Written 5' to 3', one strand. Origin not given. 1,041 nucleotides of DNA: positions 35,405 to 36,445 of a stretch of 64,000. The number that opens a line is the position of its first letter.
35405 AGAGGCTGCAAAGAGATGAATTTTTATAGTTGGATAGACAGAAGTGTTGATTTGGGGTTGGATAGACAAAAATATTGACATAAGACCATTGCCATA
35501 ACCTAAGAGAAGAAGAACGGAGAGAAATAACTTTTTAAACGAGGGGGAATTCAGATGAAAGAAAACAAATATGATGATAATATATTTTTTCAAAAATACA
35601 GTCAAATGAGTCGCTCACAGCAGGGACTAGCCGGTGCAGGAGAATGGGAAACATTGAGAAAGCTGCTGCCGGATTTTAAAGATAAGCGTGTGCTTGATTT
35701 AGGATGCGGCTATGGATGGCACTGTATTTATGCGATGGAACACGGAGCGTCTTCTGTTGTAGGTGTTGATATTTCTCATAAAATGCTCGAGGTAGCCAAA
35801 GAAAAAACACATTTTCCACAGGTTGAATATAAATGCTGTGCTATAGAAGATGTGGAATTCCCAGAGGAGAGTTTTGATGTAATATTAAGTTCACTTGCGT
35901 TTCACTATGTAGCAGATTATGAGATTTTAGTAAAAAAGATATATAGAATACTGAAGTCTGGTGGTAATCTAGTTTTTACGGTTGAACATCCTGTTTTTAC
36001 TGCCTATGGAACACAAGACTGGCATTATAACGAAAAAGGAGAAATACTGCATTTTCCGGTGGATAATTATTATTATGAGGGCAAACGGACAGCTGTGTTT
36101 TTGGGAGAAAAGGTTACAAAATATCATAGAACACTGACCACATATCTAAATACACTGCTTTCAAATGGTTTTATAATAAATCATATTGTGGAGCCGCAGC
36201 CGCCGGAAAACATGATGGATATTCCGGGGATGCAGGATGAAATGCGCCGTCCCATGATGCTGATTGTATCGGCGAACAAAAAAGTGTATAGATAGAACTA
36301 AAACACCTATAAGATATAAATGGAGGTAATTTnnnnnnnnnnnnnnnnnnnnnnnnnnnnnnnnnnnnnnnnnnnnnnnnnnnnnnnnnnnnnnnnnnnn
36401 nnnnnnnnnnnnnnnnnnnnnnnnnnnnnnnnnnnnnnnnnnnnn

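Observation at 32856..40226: IS1380-bracketed composite unit carrying an ErmG-like rRNA methyltransferase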

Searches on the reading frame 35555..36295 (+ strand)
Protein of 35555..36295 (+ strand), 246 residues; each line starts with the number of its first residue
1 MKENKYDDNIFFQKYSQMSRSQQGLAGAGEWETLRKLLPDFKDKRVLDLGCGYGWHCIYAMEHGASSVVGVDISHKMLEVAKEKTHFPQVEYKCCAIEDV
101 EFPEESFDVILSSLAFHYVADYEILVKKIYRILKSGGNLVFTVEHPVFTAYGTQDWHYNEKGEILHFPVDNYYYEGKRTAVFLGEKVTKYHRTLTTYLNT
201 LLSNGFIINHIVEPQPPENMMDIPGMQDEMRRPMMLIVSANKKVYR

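Call 5: search_protein_families(library=pfam, proteins=[window:35555-36295:+], max_evalue=0.01)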
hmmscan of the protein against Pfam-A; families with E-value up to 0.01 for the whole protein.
window:35555-36295:+ (246 aa): 18 families
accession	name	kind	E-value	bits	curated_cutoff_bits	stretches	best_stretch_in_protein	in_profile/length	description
PF08241.18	Methyltransf_11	-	3.2e-27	95.4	21.2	1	47-141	1-95/95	Methyltransferase domain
PF13649.12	Methyltransf_25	-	7.3e-24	84.7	27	1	46-137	1-97/97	Methyltransferase domain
PF13489.12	Methyltransf_23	-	2e-19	70.4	27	1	34-159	13-135/164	Methyltransferase domain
PF13847.12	Methyltransf_31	-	6.2e-19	68.6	27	1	42-142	3-110/145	Methyltransferase domain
PF08242.18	Methyltransf_12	-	3.9e-15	56.8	30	1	47-139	1-98/98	Methyltransferase domain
PF01209.24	Ubie_methyltran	-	2.4e-14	53.7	20.1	1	37-141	42-151/233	ubiE/COQ5 methyltransferase family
PF05175.20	MTS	-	7.5e-10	39.1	23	1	36-143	25-140/170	Methyltransferase small domain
PF08003.17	Methyltransf_9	-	7.9e-10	38.6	23.8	1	30-141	103-217/315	Protein of unknown function (DUF1698)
PF06325.19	PrmA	-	1.3e-09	38.4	22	1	42-141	161-258/296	Ribosomal protein L11 methyltransferase (PrmA)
PF02353.26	CMAS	-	7.4e-08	32.5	27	1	44-141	64-164/273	Mycolic acid cyclopropane synthetase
PF01728.25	FtsJ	-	4.2e-06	27.2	24.1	1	40-115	20-100/181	FtsJ-like methyltransferase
PF03848.20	TehB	-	0.0001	22.3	20.4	1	42-137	30-128/193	Tellurite resistance protein TehB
PF03291.22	mRNA_G-N7_MeTrfase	-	0.001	18.7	26.6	0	43-140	62-179/315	mRNA (guanine-N(7))-methyltransferase domain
PF05219.18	DREV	-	0.001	18.7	26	1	39-166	91-211/265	DREV methyltransferase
PF20922.3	Anamorsin_N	-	0.0014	18.8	27.1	1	96-142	41-88/163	Anamorsin, N-terminal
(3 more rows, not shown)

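Call 7: search_protein_families(library=ncbifam, proteins=[window:35555-36295:+], max_evalue=0.01)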
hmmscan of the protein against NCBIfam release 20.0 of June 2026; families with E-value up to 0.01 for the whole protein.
window:35555-36295:+ (246 aa): 70 families (the best 25 are shown)
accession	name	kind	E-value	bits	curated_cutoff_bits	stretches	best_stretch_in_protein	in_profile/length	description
TIGR02072.1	BioC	equivalog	1.8e-20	73.8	184.95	1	34-142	23-133/244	malonyl-ACP O-methyltransferase BioC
NF041537.1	ArsM_AhpD_UU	exception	5.5e-18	64.8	510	1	43-141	77-180/345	arsenite methyltransferase/AhpD domain selenoprotein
NF043040.1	corrin_prot_MT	hypoth_equivalog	1.2e-17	64.1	180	1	42-144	41-150/216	corrinoid protein-associated methyltransferase CpaM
NF041536.1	ArsM_DUF2284_UU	exception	2.6e-17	62.3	575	1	42-142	76-181/459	arsenite methyltransferase/DUF2284 domain selenoprotein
TIGR01983.1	UbiG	equivalog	8.6e-17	61.2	102.95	1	39-142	46-152/228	bifunctional 2-polyprenyl-6-hydroxyphenol methylase/3-demethylubiquinol 3-O-methyltransferase UbiG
TIGR01934.1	MenG_MenH_UbiE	subfamily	4.5e-16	58.8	158.35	1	35-141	32-141/223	ubiquinone/menaquinone biosynthesis methyltransferase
NF007610.0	PRK10258.1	equivalog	4.6e-16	58.9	342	1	32-143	32-140/251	malonyl-ACP O-methyltransferase BioC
NF008823.0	PRK11873.1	subfamily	2.2e-15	56.9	263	1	44-140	79-180/272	arsenite methyltransferase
NF047649.1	MTase_UXPK_star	exception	4.6e-15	55.4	460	1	26-141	64-181/283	methyltransferase/UXPK-star double selenoprotein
NF001244.0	PRK00216.1-5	equivalog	2.2e-14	53.3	216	1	37-140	43-152/236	bifunctional demethylmenaquinone methyltransferase/2-methoxy-6-polyprenyl-1,4-benzoquinol methylase UbiE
NF045667.1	MTase_DVU1556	equivalog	3.1e-14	52.9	155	1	42-141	22-119/213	DVU_1556 family methyltransferase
NF011650.0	PRK15068.1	equivalog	6.5e-13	48.2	209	1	30-141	110-225/324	tRNA 5-methoxyuridine(34)/uridine 5-oxyacetic acid(34) synthase CmoB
NF001243.0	PRK00216.1-4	equivalog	7.7e-13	48.3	235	1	42-141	47-151/237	demethylmenaquinone methyltransferase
TIGR00452.1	TIGR00452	equivalog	8.6e-13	47.8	275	1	30-141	105-219/316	tRNA 5-methoxyuridine(34)/uridine 5-oxyacetic acid(34) synthase CmoB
NF045825.1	FAmtase_mtf2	equivalog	1.4e-12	47.3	400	1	40-142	56-159/248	fatty-acid O-methyltransferase Mtf2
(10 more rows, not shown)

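Call 12: find_encoding_contigs(protein=window:35555-36295:+, flank=10000, max_places=10)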
Protein window:35555-36295:+ (246 aa): 22 contigs read that carry it; 10 places shown.
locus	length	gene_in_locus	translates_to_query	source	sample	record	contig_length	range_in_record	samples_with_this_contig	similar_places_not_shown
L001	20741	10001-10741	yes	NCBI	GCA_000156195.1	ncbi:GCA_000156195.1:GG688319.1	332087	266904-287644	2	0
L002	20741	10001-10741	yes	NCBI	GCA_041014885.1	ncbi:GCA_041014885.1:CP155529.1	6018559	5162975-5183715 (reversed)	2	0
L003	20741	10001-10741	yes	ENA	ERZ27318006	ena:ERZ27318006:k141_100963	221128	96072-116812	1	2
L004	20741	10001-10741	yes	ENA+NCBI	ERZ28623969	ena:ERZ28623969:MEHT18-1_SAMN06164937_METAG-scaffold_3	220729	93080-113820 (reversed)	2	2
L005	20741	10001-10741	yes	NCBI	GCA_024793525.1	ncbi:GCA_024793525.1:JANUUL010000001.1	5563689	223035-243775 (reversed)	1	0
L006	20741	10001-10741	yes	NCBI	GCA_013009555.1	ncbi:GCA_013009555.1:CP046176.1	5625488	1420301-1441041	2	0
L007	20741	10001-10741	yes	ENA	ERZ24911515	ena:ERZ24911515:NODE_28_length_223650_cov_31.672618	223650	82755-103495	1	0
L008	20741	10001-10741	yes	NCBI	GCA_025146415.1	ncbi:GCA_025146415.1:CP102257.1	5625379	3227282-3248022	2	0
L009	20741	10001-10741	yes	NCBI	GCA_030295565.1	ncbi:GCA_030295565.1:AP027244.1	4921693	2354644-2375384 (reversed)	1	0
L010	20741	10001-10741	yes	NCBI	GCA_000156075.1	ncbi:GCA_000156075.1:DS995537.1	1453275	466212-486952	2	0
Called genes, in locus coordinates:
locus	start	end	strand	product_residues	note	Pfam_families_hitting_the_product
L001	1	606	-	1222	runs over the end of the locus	PF12128:DUF3584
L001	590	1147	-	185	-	PF21980:MksE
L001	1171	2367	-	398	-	-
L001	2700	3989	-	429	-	PF13701:DDE_Tnp_1_4, PF01609:DDE_Tnp_1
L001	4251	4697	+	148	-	PF05977:MFS_3, PF07690:MFS_1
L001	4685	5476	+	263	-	PF05977:MFS_3 (weak), PF07690:MFS_1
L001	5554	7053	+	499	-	PF00005:ABC_tran, PF00931:NB-ARC (faint), PF01926:MMR_HSR1 (faint), PF13304:AAA_21 (faint), PF13401:AAA_22 (faint), PF13555:AAA_29 (faint), PF12848:ABC_tran_Xtn, PF00005:ABC_tran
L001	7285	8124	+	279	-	PF01909:NTP_transf_2, PF18765:Polbeta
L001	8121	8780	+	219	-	PF00132:Hexapep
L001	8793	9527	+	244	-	PF00398:RrnaAD, PF13649:Methyltransf_25 (weak)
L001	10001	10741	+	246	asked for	PF01209:Ubie_methyltran, PF05175:MTS, PF06325:PrmA, PF08003:Methyltransf_9, PF13489:Methyltransf_23, PF02353:CMAS, PF08241:Methyltransf_11, PF08242:Methyltransf_12, +3 more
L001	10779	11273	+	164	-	PF01966:HD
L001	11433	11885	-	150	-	-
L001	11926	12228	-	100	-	-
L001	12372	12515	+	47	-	-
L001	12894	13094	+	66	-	-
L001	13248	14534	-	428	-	PF13701:DDE_Tnp_1_4, PF01609:DDE_Tnp_1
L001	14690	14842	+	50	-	-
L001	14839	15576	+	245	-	PF00144:Beta-lactamase (faint), PF13354:Beta-lactamase2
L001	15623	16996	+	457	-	PF00903:Glyoxalase, PF13669:Glyoxalase_4, PF13302:Acetyltransf_3, PF13420:Acetyltransf_4 (faint), PF00583:Acetyltransf_1, PF13673:Acetyltransf_10, PF13508:Acetyltransf_7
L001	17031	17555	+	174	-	-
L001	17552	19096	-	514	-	PF01546:Peptidase_M20, PF07687:M20_dimer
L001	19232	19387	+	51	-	-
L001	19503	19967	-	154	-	PF01575:MaoC_dehydratas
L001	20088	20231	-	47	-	-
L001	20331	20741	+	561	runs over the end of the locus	PF00849:PseudoU_synth_2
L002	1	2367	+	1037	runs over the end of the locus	PF00873:ACR_tran, PF02355:SecD_SecF_C (faint), PF03176:MMPL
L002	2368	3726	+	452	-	PF02321:OEP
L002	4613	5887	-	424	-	PF13701:DDE_Tnp_1_4, PF01609:DDE_Tnp_1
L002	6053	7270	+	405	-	PF05977:MFS_3, PF07690:MFS_1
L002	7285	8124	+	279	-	PF01909:NTP_transf_2, PF18765:Polbeta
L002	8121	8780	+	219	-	PF00132:Hexapep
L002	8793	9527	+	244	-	PF00398:RrnaAD, PF13649:Methyltransf_25 (weak)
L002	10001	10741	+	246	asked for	PF01209:Ubie_methyltran, PF05175:MTS, PF06325:PrmA, PF08003:Methyltransf_9, PF13489:Methyltransf_23, PF02353:CMAS, PF08241:Methyltransf_11, PF08242:Methyltransf_12, +3 more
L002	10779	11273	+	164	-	PF01966:HD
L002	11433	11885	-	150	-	-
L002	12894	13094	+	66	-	-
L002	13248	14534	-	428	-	PF13701:DDE_Tnp_1_4, PF01609:DDE_Tnp_1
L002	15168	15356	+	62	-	-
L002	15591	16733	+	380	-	PF06114:Peptidase_M78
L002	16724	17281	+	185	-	PF14367:DUF4411 (faint)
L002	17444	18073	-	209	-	PF01551:Peptidase_M23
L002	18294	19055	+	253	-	PF13351:DUF4099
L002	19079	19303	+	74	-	-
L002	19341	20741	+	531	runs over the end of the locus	-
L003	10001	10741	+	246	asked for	PF01209:Ubie_methyltran, PF05175:MTS, PF06325:PrmA, PF08003:Methyltransf_9, PF13489:Methyltransf_23, PF02353:CMAS, PF08241:Methyltransf_11, PF08242:Methyltransf_12, +3 more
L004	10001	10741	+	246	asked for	PF01209:Ubie_methyltran, PF05175:MTS, PF06325:PrmA, PF08003:Methyltransf_9, PF13489:Methyltransf_23, PF02353:CMAS, PF08241:Methyltransf_11, PF08242:Methyltransf_12, +3 more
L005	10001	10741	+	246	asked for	PF01209:Ubie_methyltran, PF05175:MTS, PF06325:PrmA, PF08003:Methyltransf_9, PF13489:Methyltransf_23, PF02353:CMAS, PF08241:Methyltransf_11, PF08242:Methyltransf_12, +3 more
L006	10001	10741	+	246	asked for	PF01209:Ubie_methyltran, PF05175:MTS, PF06325:PrmA, PF08003:Methyltransf_9, PF13489:Methyltransf_23, PF02353:CMAS, PF08241:Methyltransf_11, PF08242:Methyltransf_12, +3 more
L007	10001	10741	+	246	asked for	PF01209:Ubie_methyltran, PF05175:MTS, PF06325:PrmA, PF08003:Methyltransf_9, PF13489:Methyltransf_23, PF02353:CMAS, PF08241:Methyltransf_11, PF08242:Methyltransf_12, +3 more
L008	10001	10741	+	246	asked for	PF01209:Ubie_methyltran, PF05175:MTS, PF06325:PrmA, PF08003:Methyltransf_9, PF13489:Methyltransf_23, PF02353:CMAS, PF08241:Methyltransf_11, PF08242:Methyltransf_12, +3 more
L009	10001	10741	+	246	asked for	PF01209:Ubie_methyltran, PF05175:MTS, PF06325:PrmA, PF08003:Methyltransf_9, PF13489:Methyltransf_23, PF02353:CMAS, PF08241:Methyltransf_11, PF08242:Methyltransf_12, +3 more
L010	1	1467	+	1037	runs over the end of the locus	PF00873:ACR_tran, PF02355:SecD_SecF_C (faint), PF03176:MMPL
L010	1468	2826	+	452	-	PF02321:OEP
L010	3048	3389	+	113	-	-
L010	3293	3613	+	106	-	PF01380:SIS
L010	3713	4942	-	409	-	PF13701:DDE_Tnp_1_4, PF01609:DDE_Tnp_1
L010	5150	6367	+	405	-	PF05977:MFS_3, PF07690:MFS_1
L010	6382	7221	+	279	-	PF01909:NTP_transf_2, PF18765:Polbeta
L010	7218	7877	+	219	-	PF00132:Hexapep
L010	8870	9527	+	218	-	PF00398:RrnaAD, PF13649:Methyltransf_25 (weak)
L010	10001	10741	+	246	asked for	PF01209:Ubie_methyltran, PF05175:MTS, PF06325:PrmA, PF08003:Methyltransf_9, PF13489:Methyltransf_23, PF02353:CMAS, PF08241:Methyltransf_11, PF08242:Methyltransf_12, +3 more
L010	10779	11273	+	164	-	PF01966:HD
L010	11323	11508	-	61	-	-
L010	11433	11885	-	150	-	-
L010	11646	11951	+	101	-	-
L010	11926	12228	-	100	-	-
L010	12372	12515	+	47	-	-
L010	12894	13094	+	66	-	-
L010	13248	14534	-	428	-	PF13701:DDE_Tnp_1_4, PF01609:DDE_Tnp_1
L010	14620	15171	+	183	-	PF01380:SIS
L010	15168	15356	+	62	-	-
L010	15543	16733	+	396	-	PF06114:Peptidase_M78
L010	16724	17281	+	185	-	PF14367:DUF4411 (faint)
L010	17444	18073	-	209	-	PF01551:Peptidase_M23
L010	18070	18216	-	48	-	-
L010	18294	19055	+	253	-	PF13351:DUF4099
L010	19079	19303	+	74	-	-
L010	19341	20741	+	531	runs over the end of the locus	-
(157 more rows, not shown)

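Call 56: search_solved_structures(query=L002:8793-9527:+, max_evalue=1e-20, show_alignments=1)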
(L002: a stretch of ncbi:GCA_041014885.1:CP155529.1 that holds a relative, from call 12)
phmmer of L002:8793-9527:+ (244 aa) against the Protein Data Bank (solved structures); distinct sequences matched with E-value up to 1e-20: 9.
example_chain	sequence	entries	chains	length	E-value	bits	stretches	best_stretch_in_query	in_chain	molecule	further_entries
1qam_A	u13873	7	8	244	6e-110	369.7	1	1-243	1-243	ERMC' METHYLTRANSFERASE | ERMC' RRNA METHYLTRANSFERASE | RRNA METHYL TRANSFERASE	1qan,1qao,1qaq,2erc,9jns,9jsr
1yub_A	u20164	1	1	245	2e-70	240.4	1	2-244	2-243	RRNA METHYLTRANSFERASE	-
8x3w_A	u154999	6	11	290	4e-22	82.4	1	9-188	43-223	Probable ribosomal RNA small subunit methyltransferase A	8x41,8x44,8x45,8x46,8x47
3grr_A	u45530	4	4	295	8.7e-22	81.3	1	7-196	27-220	Dimethyladenosine transferase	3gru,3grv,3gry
3fyc_A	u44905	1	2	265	1e-21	81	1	10-196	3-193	Probable dimethyladenosine transferase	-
3fyd_A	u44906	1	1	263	2.2e-21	79.9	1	11-196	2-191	Probable dimethyladenosine transferase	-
8x4l_A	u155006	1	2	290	5e-21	78.8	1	9-188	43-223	Probable ribosomal RNA small subunit methyltransferase A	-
8x4g_A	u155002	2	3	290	5.2e-21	78.7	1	9-188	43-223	Probable ribosomal RNA small subunit methyltransferase A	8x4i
8x4o_A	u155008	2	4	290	7e-21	78.3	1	9-188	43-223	Probable ribosomal RNA small subunit methyltransferase A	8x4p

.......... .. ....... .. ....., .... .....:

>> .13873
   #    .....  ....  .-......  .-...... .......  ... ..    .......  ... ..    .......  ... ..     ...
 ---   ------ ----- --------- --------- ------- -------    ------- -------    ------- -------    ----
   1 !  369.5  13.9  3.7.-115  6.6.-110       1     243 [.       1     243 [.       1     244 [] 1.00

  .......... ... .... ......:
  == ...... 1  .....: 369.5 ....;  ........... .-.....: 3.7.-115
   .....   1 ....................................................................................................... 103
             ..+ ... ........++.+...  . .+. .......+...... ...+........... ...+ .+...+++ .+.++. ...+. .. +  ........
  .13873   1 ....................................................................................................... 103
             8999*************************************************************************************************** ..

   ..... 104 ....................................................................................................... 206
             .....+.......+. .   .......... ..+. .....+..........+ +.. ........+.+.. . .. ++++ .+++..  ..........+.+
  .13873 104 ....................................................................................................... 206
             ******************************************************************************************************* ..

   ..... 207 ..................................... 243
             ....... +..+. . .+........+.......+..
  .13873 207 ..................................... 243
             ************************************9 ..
